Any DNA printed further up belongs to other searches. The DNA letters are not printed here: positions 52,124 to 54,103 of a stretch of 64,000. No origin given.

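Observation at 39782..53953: ACP-centred sugar-acylation module inside the EPS operon: DUF362, CapK-like ligase, DegT, NeuD::VOC, ACP, FkbH-like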

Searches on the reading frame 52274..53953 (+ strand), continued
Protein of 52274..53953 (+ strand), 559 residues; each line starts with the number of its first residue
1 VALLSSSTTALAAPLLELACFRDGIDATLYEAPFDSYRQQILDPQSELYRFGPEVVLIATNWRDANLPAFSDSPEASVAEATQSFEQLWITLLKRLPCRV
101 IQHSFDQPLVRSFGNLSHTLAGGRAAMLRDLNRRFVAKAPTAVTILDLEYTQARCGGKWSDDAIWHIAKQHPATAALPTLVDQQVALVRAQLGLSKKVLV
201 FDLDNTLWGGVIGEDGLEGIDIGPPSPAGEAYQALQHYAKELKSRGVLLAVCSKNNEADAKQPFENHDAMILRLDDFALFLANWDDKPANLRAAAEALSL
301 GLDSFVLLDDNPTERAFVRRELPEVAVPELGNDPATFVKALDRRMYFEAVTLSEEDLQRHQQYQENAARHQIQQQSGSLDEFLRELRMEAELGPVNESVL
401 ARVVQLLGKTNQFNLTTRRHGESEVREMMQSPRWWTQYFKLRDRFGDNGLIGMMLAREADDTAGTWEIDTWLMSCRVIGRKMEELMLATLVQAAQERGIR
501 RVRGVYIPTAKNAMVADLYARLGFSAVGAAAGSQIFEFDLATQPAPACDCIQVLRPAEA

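Call 88: search_protein_families(library=pfam, proteins=[L052:93-857:+, L052:857-1804:+, L052:1819-5166:+, L052:5733-6404:+, L052:6383-7687:+, L052:7723-8022:+, L052:8034-9536:+, L052:11338-11586:+], max_evalue=0.001)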
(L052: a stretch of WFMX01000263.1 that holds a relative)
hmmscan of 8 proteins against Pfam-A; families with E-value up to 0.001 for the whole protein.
L052:93-857:+ (254 aa): 10 families
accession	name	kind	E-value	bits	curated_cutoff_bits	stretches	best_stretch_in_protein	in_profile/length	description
PF13247.11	Fer4_11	-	1.6e-23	83.2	26.2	1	51-144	4-99/100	4Fe-4S dicluster domain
PF12837.12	Fer4_6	-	3.7e-12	46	25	1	81-104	1-24/24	4Fe-4S binding domain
PF12838.12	Fer4_7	-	1.1e-10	42.3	27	2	88-139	1-52/52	4Fe-4S dicluster domain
PF00037.32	Fer4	-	2.9e-09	36.8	21.1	1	83-105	2-24/24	4Fe-4S binding domain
PF13237.11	Fer4_10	-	5.2e-08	33.1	25.5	1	82-136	2-53/53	4Fe-4S dicluster domain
PF12797.12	Fer4_2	-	8.8e-08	32.1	24.5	1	84-101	5-22/22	4Fe-4S binding domain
PF25160.1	LdpA_Fe-S-bd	-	2.8e-07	30.6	27.6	1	62-106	6-45/49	LdpA Fe-S cluster-binding domain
PF13187.11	Fer4_9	-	3.7e-06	27.3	27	1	56-104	1-52/52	4Fe-4S dicluster domain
PF12800.12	Fer4_4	-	2.2e-05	24.9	24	0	87-102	2-17/17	4Fe-4S binding domain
PF14697.11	Fer4_21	-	0.00032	21.2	35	1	84-138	3-54/59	4Fe-4S dicluster domain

L052:857-1804:+ (315 aa): 1 family
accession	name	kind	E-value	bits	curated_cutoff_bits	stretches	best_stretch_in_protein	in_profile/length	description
PF03916.19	NrfD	-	2.4e-19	70.6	25.8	1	21-301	8-300/313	Polysulphide reductase, NrfD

L052:1819-5166:+ (1115 aa): 3 families
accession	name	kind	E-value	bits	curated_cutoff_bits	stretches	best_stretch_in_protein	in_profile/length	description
PF00384.28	Molybdopterin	-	6.3e-15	55.5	24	1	171-616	1-318/353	Molybdopterin oxidoreductase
PF04879.21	Molybdop_Fe4S4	-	3.9e-10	40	22.7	1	105-168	3-55/55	Molybdopterin oxidoreductase Fe4S4 domain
PF01568.27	Molydop_binding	-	2.1e-07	31.4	26.8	1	871-953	7-82/110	Molydopterin dinucleotide binding domain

L052:5733-6404:+ (223 aa): 2 families
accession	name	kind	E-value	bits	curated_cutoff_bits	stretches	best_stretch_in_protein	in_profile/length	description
PF00072.30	Response_reg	-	1.4e-22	80.4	30.2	1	3-112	1-110/111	Response regulator receiver domain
PF00486.34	Trans_reg_C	-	1.8e-18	66.8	26.2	1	142-217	1-77/77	Transcriptional regulatory protein, C terminal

L052:6383-7687:+ (434 aa): 3 families
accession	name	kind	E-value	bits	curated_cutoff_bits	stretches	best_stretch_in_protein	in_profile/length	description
PF02518.31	HATPase_c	-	1.8e-18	67.4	26.4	1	326-428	3-109/111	Histidine kinase-, DNA gyrase B-, and HSP90-like ATPase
PF00512.31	HisKA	-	1.2e-09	38.5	26.9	1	219-277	8-64/66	His Kinase A (phospho-acceptor) domain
PF13581.12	HATPase_c_2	-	0.00029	21.3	27.4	1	333-408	40-113/127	Histidine kinase-like ATPase domain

L052:7723-8022:+ (99 aa): 7 families
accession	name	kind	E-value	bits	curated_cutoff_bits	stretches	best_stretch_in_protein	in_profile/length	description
PF14697.11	Fer4_21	-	1.1e-07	32.3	35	2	8-41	26-58/59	4Fe-4S dicluster domain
PF00037.32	Fer4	-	1.9e-07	31.1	21.1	1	20-41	3-24/24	4Fe-4S binding domain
PF13187.11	Fer4_9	-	2.5e-07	31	27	1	24-75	1-52/52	4Fe-4S dicluster domain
PF13237.11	Fer4_10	-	2.7e-06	27.7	25.5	1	21-71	5-53/53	4Fe-4S dicluster domain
PF13484.11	Fer4_16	-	4.3e-05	24.6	30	0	24-56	1-31/66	4Fe-4S double cluster binding domain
PF12838.12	Fer4_7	-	4.7e-05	24.2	27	1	25-74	2-52/52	4Fe-4S dicluster domain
PF12797.12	Fer4_2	-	6.6e-05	23.1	24.5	0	20-36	5-21/22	4Fe-4S binding domain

L052:8034-9536:+ (500 aa): 1 family
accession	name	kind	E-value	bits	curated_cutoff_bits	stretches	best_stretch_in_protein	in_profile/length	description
PF02541.22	Ppx-GppA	-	3e-60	204.5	27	1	19-300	2-285/285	Ppx/GppA phosphatase family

L052:11338-11586:+ (82 aa): 1 family
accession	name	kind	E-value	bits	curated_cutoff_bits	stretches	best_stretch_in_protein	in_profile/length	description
PF00550.31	PP-binding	-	1.9e-06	28.4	20.8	1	11-76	2-66/67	Phosphopantetheine attachment site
